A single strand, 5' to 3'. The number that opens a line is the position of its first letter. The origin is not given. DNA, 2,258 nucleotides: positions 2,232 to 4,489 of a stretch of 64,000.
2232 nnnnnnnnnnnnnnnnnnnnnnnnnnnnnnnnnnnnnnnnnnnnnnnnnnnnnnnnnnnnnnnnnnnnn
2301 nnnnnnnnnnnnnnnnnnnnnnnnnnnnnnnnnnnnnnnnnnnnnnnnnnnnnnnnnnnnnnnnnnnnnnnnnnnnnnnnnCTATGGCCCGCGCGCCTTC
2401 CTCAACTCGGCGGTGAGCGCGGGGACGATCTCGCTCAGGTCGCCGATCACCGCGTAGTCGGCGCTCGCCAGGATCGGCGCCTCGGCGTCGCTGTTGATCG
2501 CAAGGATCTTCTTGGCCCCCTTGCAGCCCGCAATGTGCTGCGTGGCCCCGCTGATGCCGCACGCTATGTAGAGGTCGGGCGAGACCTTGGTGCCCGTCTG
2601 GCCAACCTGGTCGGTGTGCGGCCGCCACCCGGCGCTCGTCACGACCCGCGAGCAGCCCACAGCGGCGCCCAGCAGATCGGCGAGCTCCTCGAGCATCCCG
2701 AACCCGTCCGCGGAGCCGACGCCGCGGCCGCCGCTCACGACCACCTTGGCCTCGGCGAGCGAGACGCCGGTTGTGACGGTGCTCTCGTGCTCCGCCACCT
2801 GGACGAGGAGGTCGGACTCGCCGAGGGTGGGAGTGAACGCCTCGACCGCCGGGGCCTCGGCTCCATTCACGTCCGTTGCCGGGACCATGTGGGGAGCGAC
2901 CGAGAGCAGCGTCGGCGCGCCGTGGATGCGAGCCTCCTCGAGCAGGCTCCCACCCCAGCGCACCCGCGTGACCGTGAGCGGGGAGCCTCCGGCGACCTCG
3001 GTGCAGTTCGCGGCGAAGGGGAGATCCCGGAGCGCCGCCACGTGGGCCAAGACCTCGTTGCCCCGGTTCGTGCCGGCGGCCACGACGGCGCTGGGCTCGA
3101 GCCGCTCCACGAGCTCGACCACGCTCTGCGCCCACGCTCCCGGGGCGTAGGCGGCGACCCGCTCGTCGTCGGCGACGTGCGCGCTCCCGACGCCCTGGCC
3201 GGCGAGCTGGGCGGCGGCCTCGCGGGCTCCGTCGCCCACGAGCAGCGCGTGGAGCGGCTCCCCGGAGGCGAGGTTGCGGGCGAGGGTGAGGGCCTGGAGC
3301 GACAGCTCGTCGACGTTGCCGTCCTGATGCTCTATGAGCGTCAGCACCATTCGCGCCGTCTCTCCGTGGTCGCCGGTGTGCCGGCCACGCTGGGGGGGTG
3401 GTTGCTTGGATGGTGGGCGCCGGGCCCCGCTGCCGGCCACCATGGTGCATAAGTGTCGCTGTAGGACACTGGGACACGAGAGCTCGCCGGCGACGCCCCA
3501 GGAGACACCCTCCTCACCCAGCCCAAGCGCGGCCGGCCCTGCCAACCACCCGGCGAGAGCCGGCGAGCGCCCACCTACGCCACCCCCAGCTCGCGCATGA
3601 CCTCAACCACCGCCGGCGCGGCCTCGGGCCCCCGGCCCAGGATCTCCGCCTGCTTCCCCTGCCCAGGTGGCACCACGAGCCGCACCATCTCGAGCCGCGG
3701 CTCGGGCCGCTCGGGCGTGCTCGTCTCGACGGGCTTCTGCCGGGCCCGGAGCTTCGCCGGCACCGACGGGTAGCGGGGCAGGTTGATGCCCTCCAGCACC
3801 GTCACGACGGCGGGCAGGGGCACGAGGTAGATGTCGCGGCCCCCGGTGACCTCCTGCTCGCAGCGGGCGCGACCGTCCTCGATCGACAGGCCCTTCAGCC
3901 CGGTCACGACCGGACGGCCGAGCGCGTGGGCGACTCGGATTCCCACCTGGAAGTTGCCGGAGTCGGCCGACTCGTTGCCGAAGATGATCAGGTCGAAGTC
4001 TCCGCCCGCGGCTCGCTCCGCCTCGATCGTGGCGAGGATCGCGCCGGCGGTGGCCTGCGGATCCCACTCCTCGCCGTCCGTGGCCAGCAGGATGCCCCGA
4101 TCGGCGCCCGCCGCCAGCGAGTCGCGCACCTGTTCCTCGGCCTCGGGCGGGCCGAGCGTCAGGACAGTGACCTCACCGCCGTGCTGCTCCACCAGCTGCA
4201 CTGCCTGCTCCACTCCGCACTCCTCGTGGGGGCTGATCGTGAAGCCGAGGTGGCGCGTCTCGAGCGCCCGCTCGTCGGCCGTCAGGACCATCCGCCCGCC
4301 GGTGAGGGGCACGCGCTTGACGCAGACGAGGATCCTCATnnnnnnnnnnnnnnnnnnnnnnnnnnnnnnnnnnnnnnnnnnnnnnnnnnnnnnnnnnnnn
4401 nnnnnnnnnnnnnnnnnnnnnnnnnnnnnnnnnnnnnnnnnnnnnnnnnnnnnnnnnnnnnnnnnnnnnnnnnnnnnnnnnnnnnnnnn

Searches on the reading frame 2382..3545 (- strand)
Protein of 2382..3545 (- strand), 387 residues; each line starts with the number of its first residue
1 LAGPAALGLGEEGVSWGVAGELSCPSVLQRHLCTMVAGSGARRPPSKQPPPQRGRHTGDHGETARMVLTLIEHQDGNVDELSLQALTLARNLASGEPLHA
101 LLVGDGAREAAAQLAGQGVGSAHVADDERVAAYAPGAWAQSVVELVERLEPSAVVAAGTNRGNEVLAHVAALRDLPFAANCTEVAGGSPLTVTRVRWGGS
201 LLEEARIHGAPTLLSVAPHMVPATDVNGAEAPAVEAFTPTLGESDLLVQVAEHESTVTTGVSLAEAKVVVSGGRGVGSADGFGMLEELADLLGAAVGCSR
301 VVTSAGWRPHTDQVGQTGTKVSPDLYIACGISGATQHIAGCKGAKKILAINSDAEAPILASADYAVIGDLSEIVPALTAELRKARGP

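Call 11: search_protein_families(library=pfam, proteins=[window:2382-3545:-])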
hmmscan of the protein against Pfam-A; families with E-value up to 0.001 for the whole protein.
window:2382-3545:- (387 aa): 2 families
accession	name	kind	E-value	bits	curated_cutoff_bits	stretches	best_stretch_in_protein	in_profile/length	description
PF00766.25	ETF_alpha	-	1.3e-34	118.5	27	1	263-342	2-81/81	Electron transfer flavoprotein FAD-binding domain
PF01012.27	ETF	-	5.5e-31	108.2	26.7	1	67-239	1-178/181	Electron transfer flavoprotein domain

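Call 12: search_protein_families(library=ncbifam, proteins=[window:2382-3545:-])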
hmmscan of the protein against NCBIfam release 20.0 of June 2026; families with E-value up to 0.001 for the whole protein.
window:2382-3545:- (387 aa): 5 families
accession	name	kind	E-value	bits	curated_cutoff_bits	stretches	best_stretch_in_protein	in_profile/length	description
NF042970.1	AcrlCoAredClosAcrA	equivalog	2e-48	165.4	600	2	190-383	160-359/360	acryloyl-CoA reductase electron transfer subunit beta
NF038209.1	mft_etfA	equivalog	1.8e-41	142.5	240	1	99-381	26-302/303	mycofactocin-associated electron transfer flavoprotein alpha subunit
NF008884.0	PRK11916.1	equivalog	4.1e-33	115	528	1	137-381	66-310/312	electron transfer flavoprotein subunit alpha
NF002889.0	PRK03363.1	equivalog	5.4e-31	108.1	549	1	93-381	26-311/313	electron transfer flavoprotein subunit alpha/FixB family protein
NF051845.1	EtFlavAlphaProt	equivalog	2.2e-29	102.7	600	1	64-384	90-402/406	electron transfer flavoprotein subunit alpha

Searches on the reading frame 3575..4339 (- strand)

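Call 20: search_protein_families(library=pfam, proteins=[window:3575-4339:-])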
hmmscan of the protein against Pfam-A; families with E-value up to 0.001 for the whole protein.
window:3575-4339:- (254 aa): 1 family
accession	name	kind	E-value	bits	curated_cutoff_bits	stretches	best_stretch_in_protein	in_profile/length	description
PF01012.27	ETF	-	2.8e-31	109.2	26.7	1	30-208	8-177/181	Electron transfer flavoprotein domain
